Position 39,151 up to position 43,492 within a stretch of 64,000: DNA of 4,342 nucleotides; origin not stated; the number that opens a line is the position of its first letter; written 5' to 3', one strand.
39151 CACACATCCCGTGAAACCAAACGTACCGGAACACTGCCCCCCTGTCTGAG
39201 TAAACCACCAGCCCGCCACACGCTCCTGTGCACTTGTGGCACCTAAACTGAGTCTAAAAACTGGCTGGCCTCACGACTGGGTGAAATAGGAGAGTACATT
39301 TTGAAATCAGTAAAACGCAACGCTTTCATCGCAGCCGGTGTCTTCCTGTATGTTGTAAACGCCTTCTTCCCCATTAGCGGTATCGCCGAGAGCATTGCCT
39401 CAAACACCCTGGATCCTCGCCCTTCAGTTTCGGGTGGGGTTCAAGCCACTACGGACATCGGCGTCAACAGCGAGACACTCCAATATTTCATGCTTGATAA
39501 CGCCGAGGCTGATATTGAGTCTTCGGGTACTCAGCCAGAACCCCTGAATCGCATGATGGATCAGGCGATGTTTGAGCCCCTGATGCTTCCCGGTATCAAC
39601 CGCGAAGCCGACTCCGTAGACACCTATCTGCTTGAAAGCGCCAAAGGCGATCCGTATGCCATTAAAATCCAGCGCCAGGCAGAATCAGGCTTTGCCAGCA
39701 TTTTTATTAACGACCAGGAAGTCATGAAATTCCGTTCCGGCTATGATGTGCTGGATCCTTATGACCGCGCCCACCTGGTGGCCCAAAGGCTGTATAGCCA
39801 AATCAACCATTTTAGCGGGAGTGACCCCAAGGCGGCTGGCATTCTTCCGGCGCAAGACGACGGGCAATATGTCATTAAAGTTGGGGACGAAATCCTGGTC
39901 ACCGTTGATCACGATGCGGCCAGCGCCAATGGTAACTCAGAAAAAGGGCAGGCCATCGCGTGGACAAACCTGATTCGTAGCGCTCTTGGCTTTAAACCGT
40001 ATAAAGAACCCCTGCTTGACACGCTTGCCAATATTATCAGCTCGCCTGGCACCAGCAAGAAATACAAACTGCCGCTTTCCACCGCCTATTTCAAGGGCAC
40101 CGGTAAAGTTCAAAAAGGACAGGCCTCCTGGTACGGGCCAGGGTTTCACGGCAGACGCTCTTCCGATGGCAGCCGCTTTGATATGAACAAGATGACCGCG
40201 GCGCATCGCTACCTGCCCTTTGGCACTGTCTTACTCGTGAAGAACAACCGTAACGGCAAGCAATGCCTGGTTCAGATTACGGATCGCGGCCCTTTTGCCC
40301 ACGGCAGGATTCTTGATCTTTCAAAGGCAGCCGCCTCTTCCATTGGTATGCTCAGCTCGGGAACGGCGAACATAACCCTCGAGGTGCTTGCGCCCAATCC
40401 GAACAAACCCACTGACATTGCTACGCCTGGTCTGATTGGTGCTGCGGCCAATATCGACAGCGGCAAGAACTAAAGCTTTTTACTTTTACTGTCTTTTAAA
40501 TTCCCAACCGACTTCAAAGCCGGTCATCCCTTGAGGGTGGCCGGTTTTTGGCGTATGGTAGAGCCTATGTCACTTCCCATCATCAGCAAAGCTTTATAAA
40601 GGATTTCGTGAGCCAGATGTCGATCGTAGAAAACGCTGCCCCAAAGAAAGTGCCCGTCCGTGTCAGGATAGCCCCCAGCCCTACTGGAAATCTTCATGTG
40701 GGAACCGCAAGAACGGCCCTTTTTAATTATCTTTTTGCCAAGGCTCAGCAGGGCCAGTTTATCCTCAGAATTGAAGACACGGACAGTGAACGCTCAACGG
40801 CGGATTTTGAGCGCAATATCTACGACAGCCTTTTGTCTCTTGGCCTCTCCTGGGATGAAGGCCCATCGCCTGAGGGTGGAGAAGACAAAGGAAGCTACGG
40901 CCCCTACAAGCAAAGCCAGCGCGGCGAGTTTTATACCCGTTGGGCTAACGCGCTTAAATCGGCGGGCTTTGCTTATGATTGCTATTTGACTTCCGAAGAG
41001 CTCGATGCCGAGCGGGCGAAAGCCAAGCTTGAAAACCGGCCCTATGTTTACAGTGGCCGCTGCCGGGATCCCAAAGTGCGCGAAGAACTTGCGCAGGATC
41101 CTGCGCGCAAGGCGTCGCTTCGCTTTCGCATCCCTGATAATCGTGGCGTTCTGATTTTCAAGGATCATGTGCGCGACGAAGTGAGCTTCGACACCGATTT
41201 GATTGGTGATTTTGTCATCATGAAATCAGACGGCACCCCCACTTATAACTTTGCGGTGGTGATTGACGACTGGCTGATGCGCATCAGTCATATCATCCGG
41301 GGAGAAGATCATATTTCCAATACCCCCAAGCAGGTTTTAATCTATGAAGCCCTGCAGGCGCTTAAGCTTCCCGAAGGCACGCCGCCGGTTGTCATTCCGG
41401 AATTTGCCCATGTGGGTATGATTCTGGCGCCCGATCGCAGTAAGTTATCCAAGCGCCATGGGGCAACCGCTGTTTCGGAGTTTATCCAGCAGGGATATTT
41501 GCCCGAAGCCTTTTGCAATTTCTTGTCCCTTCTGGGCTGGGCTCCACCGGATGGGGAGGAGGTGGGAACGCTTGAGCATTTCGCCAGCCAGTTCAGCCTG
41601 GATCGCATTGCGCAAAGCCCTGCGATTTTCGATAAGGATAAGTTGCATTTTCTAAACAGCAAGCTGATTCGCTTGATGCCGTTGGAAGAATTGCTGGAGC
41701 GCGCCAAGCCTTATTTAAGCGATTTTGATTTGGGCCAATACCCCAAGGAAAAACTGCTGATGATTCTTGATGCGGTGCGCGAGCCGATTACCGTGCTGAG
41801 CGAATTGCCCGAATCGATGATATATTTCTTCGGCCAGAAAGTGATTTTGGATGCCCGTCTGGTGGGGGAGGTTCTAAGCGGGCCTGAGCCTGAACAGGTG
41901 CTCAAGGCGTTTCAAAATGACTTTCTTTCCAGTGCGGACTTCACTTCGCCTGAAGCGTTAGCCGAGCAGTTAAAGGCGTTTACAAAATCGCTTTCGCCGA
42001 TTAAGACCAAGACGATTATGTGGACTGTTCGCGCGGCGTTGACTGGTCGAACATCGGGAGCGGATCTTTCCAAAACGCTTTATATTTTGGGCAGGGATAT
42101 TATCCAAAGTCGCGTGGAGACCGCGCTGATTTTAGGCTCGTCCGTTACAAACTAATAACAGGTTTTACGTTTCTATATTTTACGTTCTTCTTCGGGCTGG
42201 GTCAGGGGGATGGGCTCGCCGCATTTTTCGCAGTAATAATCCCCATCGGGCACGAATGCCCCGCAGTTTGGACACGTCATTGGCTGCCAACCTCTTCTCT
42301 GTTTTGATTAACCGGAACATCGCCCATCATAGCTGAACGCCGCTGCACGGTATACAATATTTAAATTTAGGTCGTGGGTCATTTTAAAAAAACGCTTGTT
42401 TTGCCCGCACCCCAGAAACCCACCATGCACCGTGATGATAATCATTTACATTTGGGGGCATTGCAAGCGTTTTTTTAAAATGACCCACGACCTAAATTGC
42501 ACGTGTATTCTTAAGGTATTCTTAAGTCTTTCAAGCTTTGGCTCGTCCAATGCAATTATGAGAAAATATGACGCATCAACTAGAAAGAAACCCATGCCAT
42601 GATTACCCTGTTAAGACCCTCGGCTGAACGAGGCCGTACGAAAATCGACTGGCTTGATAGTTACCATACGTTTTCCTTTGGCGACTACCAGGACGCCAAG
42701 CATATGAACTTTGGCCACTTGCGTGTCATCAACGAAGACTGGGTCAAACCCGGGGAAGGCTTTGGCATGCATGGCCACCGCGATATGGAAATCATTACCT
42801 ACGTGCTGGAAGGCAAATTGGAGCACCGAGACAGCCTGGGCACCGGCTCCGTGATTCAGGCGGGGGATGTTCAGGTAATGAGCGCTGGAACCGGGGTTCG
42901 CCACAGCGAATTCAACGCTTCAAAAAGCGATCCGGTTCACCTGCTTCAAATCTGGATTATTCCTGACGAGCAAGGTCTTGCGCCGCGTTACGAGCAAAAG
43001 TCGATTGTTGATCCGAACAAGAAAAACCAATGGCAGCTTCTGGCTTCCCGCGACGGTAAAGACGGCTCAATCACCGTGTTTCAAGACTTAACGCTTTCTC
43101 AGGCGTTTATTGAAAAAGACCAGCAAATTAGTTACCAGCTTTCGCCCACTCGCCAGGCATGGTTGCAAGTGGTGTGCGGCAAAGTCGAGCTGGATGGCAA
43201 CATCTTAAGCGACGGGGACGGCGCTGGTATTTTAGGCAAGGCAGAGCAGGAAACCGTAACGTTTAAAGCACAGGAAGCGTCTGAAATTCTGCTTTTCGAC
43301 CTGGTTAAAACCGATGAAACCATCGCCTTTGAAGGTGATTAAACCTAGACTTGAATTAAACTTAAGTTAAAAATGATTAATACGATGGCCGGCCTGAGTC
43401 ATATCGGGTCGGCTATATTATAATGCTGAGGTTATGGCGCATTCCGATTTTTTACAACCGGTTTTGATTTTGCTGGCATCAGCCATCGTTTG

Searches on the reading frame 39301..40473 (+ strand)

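Call 58: search_protein_families(library=pfam, proteins=[window:39301-40473:+], max_evalue=0.001)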
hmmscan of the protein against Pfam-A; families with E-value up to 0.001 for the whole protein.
window:39301-40473:+ (390 aa): 1 family
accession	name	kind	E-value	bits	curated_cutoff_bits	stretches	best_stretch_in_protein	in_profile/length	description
PF03330.24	DPBB_1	-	1e-22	80.6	28.8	1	271-359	2-82/83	Lytic transglycolase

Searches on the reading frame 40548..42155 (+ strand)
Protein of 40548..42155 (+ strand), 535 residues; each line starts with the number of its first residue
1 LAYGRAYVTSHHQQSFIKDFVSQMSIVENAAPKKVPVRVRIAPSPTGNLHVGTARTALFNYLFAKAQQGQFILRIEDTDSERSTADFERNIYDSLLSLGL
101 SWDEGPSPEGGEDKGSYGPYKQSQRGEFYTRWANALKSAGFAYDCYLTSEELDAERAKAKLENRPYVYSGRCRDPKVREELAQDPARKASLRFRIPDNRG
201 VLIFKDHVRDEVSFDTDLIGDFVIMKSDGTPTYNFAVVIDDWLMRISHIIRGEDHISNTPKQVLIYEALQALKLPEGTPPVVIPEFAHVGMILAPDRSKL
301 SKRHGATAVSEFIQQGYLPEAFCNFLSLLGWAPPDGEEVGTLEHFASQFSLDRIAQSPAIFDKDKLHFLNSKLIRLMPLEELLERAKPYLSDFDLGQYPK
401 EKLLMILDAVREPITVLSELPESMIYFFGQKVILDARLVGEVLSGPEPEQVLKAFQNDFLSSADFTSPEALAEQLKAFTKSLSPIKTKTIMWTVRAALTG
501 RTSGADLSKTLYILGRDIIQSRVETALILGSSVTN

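Call 58: search_protein_families(library=pfam, proteins=[window:40548-42155:+], max_evalue=0.001)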
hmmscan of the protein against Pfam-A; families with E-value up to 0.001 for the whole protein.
window:40548-42155:+ (535 aa): 2 families
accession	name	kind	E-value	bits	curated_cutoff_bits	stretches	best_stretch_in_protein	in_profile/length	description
PF00749.27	tRNA-synt_1c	-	2.7e-89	299.6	23.4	1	37-367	2-313/314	tRNA synthetases class I (E and Q), catalytic domain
PF19269.4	Anticodon_2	-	7.3e-20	72.2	23.6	1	381-527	1-141/141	Anticodon binding domain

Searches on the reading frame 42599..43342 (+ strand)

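Call 58: search_protein_families(library=pfam, proteins=[window:42599-43342:+], max_evalue=0.001)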
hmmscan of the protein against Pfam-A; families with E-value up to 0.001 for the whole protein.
window:42599-43342:+ (247 aa): 3 families
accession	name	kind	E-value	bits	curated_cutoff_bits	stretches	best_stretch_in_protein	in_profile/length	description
PF02678.22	Pirin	-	3.5e-36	123.9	26.1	1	11-120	6-108/108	Pirin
PF17954.7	Pirin_C_2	-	3.4e-24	85.3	22.9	1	147-235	1-86/86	Quercetinase C-terminal cupin domain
PF07883.17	Cupin_2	-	9.1e-07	28.9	27.2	1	49-118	5-69/70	Cupin domain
